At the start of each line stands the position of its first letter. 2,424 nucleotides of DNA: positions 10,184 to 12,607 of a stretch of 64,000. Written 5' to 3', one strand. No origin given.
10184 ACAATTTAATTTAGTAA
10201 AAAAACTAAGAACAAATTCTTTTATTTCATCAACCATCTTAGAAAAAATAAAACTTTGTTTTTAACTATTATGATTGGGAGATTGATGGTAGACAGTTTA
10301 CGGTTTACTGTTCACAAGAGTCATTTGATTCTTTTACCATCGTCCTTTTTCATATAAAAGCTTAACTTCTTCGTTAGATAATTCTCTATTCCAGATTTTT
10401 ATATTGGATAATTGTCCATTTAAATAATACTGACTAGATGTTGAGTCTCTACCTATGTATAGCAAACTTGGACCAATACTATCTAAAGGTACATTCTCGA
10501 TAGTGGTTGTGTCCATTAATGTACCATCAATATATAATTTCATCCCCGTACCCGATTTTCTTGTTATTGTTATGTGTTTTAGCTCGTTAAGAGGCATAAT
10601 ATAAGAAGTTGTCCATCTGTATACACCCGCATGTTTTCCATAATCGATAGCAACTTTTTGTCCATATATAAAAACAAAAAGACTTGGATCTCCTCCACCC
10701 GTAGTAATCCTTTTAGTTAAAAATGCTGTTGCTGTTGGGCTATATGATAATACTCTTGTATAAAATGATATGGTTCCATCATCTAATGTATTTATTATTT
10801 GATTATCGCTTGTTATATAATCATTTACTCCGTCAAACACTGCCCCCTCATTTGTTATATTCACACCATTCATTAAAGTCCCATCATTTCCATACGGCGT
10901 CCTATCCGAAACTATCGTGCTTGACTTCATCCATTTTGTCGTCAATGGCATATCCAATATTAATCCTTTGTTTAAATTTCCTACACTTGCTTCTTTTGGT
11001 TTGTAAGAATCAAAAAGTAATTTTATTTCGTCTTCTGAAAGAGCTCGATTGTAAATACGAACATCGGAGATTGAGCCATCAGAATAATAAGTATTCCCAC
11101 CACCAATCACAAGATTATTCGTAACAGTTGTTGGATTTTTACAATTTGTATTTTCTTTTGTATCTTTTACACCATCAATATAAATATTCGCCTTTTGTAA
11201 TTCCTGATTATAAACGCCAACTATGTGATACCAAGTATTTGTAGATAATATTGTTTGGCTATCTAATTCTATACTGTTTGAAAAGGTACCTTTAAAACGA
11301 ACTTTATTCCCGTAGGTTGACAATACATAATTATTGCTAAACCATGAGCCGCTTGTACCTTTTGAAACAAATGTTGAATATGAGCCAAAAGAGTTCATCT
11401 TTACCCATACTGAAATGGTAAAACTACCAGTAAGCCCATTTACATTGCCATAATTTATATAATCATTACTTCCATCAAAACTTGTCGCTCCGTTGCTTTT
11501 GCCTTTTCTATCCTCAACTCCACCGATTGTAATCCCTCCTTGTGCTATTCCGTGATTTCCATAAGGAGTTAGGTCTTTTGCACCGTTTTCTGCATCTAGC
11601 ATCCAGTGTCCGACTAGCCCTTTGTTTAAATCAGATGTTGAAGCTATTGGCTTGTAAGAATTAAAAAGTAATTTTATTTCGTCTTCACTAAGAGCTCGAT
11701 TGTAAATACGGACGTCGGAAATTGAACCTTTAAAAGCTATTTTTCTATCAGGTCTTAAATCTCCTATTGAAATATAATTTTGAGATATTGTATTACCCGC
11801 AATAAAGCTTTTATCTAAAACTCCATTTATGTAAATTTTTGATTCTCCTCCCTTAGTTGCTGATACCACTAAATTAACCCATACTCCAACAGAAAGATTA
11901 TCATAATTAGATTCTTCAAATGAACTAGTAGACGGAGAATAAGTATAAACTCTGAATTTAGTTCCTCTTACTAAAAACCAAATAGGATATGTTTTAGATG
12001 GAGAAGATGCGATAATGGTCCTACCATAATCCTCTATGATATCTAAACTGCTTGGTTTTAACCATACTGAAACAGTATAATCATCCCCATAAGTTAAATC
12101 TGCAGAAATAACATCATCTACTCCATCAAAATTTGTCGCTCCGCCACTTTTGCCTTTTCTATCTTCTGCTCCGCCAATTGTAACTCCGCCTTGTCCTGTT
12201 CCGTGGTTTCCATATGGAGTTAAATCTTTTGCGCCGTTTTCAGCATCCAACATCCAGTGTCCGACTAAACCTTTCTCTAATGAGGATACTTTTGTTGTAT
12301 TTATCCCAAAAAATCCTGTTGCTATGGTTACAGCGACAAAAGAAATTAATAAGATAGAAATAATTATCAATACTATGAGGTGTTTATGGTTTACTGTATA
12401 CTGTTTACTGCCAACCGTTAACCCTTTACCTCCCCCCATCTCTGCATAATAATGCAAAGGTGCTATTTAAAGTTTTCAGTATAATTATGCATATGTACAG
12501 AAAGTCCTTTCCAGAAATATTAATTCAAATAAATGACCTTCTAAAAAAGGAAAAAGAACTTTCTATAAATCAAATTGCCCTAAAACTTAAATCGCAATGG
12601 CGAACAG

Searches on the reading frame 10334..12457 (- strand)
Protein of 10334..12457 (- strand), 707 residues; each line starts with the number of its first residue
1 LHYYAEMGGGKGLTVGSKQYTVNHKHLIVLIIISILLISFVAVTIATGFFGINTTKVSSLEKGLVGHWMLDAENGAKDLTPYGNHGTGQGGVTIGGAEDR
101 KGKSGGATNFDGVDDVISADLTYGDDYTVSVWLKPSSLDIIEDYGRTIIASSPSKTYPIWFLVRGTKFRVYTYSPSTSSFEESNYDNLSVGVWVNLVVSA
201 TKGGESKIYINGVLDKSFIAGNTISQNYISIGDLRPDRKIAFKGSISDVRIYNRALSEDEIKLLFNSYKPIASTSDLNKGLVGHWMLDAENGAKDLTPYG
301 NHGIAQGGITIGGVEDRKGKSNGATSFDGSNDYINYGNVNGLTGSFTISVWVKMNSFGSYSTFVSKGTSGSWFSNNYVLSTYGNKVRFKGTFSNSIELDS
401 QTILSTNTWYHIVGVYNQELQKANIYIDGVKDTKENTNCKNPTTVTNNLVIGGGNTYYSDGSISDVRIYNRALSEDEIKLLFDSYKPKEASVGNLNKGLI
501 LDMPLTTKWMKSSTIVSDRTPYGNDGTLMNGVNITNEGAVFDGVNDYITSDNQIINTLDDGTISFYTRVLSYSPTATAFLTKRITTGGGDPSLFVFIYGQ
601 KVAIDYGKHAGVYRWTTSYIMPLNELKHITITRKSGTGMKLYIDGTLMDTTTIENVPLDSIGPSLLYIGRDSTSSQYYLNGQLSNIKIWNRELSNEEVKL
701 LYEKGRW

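Call 26: search_protein_families(library=pfam, proteins=[window:10334-12457:-], max_evalue=0.0001)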
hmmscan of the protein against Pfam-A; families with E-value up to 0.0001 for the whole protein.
window:10334-12457:- (707 aa): 5 families
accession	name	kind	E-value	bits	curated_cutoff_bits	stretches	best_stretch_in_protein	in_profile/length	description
PF13385.13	Laminin_G_3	-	2.1e-68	229.6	27.6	3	328-479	1-151/151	Concanavalin A-like lectin/glucanases superfamily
PF02973.23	Sialidase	-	4.8e-11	43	26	0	189-262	102-182/189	Sialidase, N-terminal domain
PF07953.20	Toxin_R_bind_N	-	2.7e-09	37.5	23.8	0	324-473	29-191/191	Clostridium neurotoxin, N-terminal receptor binding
PF00354.24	Pentaxin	-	8.3e-08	32.6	25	0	624-705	83-170/194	Pentaxin family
PF22925.3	TS_C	-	4.8e-07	30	27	0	381-475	104-201/202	Trans-sialidase, C-terminal domain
